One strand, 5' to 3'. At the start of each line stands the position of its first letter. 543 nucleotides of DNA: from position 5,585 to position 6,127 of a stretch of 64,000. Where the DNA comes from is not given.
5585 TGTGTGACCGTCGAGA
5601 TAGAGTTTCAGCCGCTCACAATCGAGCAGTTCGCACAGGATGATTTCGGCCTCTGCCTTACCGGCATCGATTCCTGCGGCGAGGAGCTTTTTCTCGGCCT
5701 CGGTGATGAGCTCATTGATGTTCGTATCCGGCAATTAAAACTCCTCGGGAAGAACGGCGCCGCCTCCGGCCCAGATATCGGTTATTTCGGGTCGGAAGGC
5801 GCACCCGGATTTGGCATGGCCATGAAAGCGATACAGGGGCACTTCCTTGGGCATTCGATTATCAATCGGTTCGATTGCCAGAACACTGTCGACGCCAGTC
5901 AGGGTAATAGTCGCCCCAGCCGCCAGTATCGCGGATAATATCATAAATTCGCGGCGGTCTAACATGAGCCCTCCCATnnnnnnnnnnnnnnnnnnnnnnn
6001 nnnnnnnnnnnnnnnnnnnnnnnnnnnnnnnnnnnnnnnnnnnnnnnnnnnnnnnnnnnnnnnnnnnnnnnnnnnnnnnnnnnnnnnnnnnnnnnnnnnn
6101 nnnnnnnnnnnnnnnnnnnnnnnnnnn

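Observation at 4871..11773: Conserved rpmE-DUF1385-prfA-prmC translation-termination operon is split by a GNAT-TldD-PmbA-small-ORF insertion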

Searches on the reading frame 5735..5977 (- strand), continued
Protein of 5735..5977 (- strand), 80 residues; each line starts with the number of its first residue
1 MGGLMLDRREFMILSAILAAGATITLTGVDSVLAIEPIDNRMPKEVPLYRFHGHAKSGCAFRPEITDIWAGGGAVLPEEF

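Call 65: search_solved_structures(query=A5, max_evalue=10, show_alignments=3)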
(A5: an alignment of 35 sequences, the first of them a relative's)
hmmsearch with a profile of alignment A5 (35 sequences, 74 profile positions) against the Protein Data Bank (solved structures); distinct sequences matched with E-value up to 10: 6.
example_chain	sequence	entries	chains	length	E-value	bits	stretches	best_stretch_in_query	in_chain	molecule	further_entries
2wpn_A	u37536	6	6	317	0.031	17.7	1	2-55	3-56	PERIPLASMIC [NIFESE] HYDROGENASE, SMALL SUBUNIT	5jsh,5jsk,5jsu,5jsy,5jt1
9pxt_A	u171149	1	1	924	0.6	13.6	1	1-48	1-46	Periplasmic nitrate reductase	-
2vpw_A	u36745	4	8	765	0.67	13.4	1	1-30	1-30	THIOSULFATE REDUCTASE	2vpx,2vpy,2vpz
2pq4_B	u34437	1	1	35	0.84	13.1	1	2-24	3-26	Periplasmic nitrate reductase precursor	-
9i78_3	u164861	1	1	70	1.3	12.5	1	3-22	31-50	SEC61 gamma subunit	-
1hfe_S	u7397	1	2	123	1.4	12.3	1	3-32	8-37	PROTEIN (FE-ONLY HYDROGENASE (E.C.1.18.99.1) (SMALLER SUBUNIT))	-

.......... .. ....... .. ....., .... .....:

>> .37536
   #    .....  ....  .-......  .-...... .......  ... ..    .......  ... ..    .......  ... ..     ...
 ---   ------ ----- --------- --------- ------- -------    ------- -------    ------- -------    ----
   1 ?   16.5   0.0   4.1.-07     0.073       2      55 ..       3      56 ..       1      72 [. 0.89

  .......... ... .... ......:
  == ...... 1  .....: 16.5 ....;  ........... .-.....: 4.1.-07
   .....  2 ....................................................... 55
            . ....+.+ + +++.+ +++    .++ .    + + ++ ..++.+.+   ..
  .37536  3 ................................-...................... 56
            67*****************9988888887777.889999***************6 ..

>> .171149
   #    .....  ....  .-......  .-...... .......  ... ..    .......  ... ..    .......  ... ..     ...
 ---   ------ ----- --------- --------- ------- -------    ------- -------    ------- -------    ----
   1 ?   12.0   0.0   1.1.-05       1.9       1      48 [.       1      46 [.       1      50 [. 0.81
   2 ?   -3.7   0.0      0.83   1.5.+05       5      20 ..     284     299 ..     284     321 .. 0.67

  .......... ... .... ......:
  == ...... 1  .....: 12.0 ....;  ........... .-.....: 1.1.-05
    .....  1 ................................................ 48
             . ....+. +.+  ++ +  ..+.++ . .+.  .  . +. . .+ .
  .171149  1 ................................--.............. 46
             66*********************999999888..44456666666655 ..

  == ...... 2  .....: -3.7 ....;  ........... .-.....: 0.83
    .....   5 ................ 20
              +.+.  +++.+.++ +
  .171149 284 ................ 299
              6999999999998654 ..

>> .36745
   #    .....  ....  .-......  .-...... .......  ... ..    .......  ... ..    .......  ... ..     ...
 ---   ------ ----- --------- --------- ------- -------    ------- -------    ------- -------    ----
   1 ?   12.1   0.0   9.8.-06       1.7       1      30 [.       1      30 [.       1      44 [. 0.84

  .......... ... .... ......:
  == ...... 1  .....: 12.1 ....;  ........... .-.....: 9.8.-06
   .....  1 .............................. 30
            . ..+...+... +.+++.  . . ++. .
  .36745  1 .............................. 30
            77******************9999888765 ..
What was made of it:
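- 5735..5965 (-): Tat-signal miniprotein (76 aa): MLxRRxF[LI]K signal, variable linker, invariant HGHx(R/K)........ core. The profile hits Tat signal peptides of the hydrogenase small subunit, NapA and PhsA in the PDB (call 65).
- On Tat signal peptide: The profile matches the NapA, PhsA and hydrogenase signal peptides (call 65).
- Closest known: Tat hitchhiker complexes. Same: The miniprotein profile matches hydrogenase small-subunit, NapA and PhsA signal peptides (call 65).
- PDB profile hits are Tat signal peptides of known Tat substrates (call 65).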

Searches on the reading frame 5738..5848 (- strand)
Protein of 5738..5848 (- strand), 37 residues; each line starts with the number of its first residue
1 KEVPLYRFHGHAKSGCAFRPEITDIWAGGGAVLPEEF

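Call 68: search_solved_structures(query=A6, max_evalue=10, show_alignments=3)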
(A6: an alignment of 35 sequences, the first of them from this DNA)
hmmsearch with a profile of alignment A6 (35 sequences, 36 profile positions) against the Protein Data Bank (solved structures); distinct sequences matched with E-value up to 10: 1.
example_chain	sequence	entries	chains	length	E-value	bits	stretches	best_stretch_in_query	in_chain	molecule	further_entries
6jod_A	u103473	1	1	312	1.4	11.9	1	17-33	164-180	Type-2 angiotensin II receptor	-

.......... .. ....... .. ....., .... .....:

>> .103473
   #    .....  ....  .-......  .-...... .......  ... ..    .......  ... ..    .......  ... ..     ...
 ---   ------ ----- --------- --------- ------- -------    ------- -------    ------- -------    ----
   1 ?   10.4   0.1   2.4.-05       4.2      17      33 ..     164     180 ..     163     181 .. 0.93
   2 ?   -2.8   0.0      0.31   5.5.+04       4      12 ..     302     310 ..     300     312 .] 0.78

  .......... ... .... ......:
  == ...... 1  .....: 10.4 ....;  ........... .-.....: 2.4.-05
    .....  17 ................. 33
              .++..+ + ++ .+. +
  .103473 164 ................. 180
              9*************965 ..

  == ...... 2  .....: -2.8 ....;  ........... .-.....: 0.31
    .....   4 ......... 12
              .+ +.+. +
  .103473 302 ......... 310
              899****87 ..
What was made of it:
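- Tried and rejected: The full profile hit 2WPN_A at E=0.03 (call 65), but the mature part alone hits nothing (call 68).
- Closest known: Tat hitchhiker complexes. Different: The mature part has no similarity to any solved structure (call 68).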
